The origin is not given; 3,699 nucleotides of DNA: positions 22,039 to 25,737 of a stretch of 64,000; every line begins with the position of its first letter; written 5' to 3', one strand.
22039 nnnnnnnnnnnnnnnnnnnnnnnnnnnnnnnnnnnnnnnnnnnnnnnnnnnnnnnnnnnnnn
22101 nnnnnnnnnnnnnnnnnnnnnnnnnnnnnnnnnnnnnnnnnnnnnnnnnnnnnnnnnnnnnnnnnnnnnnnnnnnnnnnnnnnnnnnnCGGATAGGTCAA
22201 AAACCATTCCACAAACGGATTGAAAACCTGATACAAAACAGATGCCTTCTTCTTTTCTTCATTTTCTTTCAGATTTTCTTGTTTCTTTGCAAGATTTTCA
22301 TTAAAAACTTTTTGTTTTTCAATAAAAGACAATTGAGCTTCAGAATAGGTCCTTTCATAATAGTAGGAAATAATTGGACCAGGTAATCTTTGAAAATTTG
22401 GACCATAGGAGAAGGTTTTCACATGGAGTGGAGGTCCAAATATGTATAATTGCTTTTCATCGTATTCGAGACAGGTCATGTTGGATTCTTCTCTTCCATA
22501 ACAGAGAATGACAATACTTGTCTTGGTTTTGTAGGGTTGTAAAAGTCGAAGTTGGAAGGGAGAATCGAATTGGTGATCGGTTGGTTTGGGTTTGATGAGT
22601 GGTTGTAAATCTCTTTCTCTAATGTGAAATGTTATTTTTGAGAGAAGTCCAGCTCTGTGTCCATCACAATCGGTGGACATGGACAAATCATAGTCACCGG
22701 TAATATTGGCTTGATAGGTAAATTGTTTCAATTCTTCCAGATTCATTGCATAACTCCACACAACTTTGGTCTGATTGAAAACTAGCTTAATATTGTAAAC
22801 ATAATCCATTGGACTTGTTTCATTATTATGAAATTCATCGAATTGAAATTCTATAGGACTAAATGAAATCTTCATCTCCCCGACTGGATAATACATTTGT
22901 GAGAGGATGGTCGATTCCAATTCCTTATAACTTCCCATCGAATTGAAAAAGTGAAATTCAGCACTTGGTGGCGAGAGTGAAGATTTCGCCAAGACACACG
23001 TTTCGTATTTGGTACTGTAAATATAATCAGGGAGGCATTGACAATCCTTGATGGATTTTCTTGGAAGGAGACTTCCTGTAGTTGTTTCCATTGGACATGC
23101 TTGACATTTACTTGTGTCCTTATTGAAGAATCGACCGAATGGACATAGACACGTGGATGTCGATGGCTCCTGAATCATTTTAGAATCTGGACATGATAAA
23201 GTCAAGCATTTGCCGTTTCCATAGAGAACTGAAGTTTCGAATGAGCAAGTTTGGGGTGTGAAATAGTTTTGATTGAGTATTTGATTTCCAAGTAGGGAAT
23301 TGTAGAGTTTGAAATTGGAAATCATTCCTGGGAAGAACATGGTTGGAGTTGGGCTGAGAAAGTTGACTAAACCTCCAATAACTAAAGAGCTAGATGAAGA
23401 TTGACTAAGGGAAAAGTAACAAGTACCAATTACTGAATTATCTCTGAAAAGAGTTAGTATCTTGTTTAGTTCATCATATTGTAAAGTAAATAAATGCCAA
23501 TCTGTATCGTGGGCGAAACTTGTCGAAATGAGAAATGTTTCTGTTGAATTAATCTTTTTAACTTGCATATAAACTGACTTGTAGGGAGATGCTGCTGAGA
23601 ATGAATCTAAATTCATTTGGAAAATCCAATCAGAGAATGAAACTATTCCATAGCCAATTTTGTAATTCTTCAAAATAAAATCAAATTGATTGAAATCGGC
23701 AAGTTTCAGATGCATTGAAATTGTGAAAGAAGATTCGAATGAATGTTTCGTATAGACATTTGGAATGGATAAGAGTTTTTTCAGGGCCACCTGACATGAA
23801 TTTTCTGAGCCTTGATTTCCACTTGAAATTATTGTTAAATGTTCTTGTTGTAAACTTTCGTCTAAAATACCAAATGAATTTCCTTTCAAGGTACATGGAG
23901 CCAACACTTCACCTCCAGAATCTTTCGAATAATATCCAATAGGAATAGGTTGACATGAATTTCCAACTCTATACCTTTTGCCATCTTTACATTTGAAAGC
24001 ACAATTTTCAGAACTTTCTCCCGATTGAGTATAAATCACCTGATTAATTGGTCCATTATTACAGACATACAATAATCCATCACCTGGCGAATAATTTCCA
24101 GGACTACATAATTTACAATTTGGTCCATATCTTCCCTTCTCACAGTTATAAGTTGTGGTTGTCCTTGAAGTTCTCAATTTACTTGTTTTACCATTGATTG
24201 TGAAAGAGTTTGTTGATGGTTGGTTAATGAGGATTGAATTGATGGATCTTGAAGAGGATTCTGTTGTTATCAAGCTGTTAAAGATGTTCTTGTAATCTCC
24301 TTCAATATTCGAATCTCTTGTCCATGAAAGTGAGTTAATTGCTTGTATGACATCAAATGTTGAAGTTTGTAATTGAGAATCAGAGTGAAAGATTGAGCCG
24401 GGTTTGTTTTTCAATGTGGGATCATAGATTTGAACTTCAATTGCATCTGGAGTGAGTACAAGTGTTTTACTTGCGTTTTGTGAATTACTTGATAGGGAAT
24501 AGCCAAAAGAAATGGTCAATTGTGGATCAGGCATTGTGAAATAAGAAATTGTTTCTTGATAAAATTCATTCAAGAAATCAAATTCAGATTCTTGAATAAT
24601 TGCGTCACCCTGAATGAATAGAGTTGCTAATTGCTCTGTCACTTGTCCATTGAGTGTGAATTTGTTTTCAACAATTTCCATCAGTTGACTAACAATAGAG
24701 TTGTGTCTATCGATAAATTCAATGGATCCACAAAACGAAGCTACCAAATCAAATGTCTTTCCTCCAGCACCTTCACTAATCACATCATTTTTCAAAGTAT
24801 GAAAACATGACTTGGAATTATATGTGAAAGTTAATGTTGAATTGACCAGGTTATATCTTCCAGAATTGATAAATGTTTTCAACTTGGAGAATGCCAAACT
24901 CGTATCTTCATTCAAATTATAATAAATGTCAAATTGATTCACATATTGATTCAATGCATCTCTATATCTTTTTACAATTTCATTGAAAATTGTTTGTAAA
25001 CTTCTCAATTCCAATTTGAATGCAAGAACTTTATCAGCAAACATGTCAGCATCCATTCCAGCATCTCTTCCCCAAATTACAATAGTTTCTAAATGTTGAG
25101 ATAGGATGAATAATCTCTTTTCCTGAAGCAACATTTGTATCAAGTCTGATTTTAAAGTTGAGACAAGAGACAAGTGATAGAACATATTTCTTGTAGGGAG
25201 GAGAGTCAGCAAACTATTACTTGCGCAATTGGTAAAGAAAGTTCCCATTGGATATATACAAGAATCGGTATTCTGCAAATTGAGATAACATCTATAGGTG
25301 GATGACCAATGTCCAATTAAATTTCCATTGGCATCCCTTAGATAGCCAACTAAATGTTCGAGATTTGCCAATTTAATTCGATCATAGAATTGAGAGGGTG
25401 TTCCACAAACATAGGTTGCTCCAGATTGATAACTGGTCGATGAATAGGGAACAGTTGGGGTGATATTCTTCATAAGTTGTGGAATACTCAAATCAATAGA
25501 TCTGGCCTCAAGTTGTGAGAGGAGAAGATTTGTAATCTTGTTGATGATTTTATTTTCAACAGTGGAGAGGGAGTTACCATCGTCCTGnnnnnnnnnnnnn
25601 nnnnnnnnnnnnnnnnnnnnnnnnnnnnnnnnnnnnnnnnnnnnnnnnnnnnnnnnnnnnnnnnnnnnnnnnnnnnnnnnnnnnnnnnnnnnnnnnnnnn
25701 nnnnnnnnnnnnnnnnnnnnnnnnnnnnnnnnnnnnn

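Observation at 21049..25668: Giant type-I membrane protein coupling an EGF/laminin-like Cys-rich ectodomain to cytoplasmic B-box zinc fingers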

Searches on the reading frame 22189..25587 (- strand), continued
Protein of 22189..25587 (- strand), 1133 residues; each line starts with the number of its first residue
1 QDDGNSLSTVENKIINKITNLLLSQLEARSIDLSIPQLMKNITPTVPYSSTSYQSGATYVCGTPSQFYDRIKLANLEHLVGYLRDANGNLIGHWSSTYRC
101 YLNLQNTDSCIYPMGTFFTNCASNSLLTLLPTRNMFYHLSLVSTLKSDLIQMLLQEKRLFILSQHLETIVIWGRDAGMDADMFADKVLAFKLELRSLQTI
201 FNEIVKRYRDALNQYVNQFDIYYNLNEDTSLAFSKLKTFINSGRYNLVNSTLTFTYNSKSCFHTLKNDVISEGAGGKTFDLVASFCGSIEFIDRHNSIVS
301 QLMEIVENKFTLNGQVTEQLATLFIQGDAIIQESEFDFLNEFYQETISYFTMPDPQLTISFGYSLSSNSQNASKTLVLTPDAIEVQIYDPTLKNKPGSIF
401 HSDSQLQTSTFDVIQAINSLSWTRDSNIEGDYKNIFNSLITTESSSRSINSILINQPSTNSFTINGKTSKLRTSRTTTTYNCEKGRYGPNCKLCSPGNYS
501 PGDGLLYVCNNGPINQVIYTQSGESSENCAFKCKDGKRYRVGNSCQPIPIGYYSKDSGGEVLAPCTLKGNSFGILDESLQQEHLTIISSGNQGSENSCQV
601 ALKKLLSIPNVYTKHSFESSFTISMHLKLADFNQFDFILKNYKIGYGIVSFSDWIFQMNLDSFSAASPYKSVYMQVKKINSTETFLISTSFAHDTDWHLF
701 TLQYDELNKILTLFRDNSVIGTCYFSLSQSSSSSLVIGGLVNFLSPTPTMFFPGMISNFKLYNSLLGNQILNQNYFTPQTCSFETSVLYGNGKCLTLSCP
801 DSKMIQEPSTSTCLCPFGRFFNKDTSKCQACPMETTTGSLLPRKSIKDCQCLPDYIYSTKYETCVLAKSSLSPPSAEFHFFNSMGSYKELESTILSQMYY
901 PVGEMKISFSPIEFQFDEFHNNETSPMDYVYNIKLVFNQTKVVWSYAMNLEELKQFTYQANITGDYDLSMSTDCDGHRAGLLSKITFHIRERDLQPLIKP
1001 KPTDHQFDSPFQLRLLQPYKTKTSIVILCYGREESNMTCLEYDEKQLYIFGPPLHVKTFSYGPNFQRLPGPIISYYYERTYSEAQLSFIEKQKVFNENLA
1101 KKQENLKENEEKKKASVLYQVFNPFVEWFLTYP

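Call 72: find_encoding_contigs(protein=P0035, flank=6000, max_places=2)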
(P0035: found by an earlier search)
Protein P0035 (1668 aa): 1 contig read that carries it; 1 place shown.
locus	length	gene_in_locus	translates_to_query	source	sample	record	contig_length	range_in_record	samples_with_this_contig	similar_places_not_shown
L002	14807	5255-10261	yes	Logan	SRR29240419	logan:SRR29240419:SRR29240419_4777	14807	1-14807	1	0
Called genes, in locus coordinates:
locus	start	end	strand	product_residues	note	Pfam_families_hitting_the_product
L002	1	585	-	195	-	?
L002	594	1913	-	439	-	PF13475:DUF4116 (faint)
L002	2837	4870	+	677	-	PF00004:AAA (faint), PF19568:Spore_III_AA, PF03266:NTPase_1 (faint), PF13401:AAA_22 (faint)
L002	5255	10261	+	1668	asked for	-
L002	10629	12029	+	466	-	-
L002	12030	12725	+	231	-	-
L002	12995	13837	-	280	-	PF00535:Glycos_transf_2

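Call 74: search_protein_families(library=pfam, proteins=[P0016, P0017, P0019, P0020], max_evalue=1)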
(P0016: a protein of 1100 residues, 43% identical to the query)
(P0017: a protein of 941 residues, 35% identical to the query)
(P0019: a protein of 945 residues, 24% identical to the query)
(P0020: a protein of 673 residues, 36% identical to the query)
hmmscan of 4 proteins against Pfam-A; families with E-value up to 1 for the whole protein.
P0016 (1100 aa): 2 families
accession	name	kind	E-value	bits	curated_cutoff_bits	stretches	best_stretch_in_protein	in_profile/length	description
PF13385.13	Laminin_G_3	-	7.1e-11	42.9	27.6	1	512-655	11-142/151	Concanavalin A-like lectin/glucanases superfamily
PF23091.2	TNFR_ELAPOR1_6th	-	0.0013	19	33.2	1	384-408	2-26/41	ELAPOR1-like, TNF receptor-like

P0017 (941 aa): 0 families

P0019 (945 aa): 1 family
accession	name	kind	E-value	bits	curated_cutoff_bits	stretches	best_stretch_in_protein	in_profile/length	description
PF16082.10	Phage_holin_2_4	-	0.78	10.2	30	0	668-691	7-30/77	Bacteriophage holin family, superfamily II-like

P0020 (673 aa): 1 family
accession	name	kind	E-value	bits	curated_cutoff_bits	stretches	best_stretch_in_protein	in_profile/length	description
PF09402.16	MSC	-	0.46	10.3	29.7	1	64-92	42-70/337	Man1-Src1p-C-terminal domain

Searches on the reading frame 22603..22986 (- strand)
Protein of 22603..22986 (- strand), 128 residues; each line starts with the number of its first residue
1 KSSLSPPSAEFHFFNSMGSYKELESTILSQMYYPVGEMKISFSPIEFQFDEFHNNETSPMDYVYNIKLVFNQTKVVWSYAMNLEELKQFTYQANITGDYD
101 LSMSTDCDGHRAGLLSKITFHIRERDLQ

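Call 74: search_protein_families(library=pfam, proteins=[window:22603-22986:-], max_evalue=1)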
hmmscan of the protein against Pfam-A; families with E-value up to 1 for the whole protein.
seq(128 aa): 1 family
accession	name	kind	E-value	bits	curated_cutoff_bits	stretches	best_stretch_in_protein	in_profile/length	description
PF24704.1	DUF7667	-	0.034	14.8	27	1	75-101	34-60/76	Family of unknown function (DUF7667)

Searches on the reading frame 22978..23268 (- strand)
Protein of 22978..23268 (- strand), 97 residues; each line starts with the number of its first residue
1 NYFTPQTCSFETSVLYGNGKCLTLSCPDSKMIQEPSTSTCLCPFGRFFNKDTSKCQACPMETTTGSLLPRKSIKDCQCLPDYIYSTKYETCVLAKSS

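Call 9: search_protein_families(library=pfam, proteins=[window:22978-23268:-], max_evalue=10)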
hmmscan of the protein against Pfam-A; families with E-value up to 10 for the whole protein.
seq(97 aa): 3 families
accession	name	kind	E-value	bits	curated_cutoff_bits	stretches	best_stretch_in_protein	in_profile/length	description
PF19202.5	DUF5874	-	0.22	12.3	27.1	1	18-93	1-68/74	Family of unknown function (DUF5874)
PF01826.23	TIL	-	0.64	10.7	24.5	1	50-95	5-53/55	Trypsin Inhibitor like cysteine rich domain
PF14670.12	FXa_inhibition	-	0.64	10.7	33.4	1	18-55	5-36/36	Coagulation Factor Xa inhibitory site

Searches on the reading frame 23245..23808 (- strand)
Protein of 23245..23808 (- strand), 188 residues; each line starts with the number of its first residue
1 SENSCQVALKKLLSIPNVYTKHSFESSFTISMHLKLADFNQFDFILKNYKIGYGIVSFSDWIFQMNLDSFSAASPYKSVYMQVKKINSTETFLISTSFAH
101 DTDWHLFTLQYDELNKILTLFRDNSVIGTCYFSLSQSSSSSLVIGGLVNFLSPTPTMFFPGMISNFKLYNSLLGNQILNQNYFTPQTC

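Call 9: search_protein_families(library=pfam, proteins=[window:23245-23808:-], max_evalue=10)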
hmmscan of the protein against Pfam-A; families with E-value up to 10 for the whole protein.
seq(188 aa): 3 families
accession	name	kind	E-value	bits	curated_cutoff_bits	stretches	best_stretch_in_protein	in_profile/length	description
PF13385.13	Laminin_G_3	-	0.00013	22.6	27.6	1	23-173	13-145/151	Concanavalin A-like lectin/glucanases superfamily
PF02210.31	Laminin_G_2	-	0.07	14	22.9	1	79-168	30-123/126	Laminin G domain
PF09264.17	Sial-lect-inser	-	0.21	11.7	25.8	1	92-130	83-121/198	Vibrio cholerae sialidase, lectin insertion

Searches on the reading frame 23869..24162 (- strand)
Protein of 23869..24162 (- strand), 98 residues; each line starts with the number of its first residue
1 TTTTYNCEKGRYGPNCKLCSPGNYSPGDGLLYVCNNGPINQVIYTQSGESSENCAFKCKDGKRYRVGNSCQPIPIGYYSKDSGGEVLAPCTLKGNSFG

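Call 9: search_protein_families(library=pfam, proteins=[window:23869-24162:-], max_evalue=10)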
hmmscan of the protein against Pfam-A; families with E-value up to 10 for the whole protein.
seq(98 aa): 3 families
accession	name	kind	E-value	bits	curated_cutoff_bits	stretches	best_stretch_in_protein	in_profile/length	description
PF00053.31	EGF_laminin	-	0.17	12.5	21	1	6-25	21-40/49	Laminin EGF domain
PF24973.1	EGF_LMN_ATRN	-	0.49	11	27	1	4-24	15-35/44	Laminin/attractin EGF domain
PF23091.2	TNFR_ELAPOR1_6th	-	1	9.8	33.2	1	15-28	13-26/41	ELAPOR1-like, TNF receptor-like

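Call 83: search_solved_structures(query=A6, max_evalue=1, show_alignments=3)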
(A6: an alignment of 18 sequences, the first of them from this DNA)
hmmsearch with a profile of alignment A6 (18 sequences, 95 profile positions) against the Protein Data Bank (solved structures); distinct sequences matched with E-value up to 1: 1.
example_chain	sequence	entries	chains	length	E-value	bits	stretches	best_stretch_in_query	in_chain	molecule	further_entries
5lf2_A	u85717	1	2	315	0.46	13.9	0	5-25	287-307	Laminin subunit beta-2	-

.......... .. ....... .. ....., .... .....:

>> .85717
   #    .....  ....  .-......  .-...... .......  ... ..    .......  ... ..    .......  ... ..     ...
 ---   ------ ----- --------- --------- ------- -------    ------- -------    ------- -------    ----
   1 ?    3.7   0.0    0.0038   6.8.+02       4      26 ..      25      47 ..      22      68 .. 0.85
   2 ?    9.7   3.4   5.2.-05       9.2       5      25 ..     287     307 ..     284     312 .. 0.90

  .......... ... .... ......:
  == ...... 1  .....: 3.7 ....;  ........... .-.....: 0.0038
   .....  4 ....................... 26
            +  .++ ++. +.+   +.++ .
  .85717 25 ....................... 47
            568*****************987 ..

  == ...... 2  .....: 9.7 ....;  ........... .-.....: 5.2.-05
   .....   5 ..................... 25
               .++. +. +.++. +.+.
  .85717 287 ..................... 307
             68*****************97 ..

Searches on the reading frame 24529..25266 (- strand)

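Call 74: search_protein_families(library=pfam, proteins=[window:24529-25266:-], max_evalue=1)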
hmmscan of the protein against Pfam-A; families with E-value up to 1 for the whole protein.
seq(246 aa): 1 family
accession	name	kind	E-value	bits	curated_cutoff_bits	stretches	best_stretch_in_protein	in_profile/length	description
PF11918.13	Peptidase_S41_N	-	0.04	14.5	26.6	0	110-144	27-61/129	N-terminal domain of Peptidase_S41 in eukaryotic IRBP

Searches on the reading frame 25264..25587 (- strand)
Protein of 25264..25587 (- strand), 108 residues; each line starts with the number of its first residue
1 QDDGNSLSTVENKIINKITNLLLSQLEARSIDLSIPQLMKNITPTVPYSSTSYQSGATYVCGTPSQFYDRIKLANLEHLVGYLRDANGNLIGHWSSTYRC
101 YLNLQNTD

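Call 74: search_protein_families(library=pfam, proteins=[window:25264-25587:-], max_evalue=1)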
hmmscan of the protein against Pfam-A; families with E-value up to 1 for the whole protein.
seq(108 aa): 1 family
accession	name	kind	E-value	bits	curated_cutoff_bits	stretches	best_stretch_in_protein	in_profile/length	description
PF22729.1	NCH3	-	0.029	14.6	27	0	79-100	31-52/74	NACHT C-terminal Helical domain 3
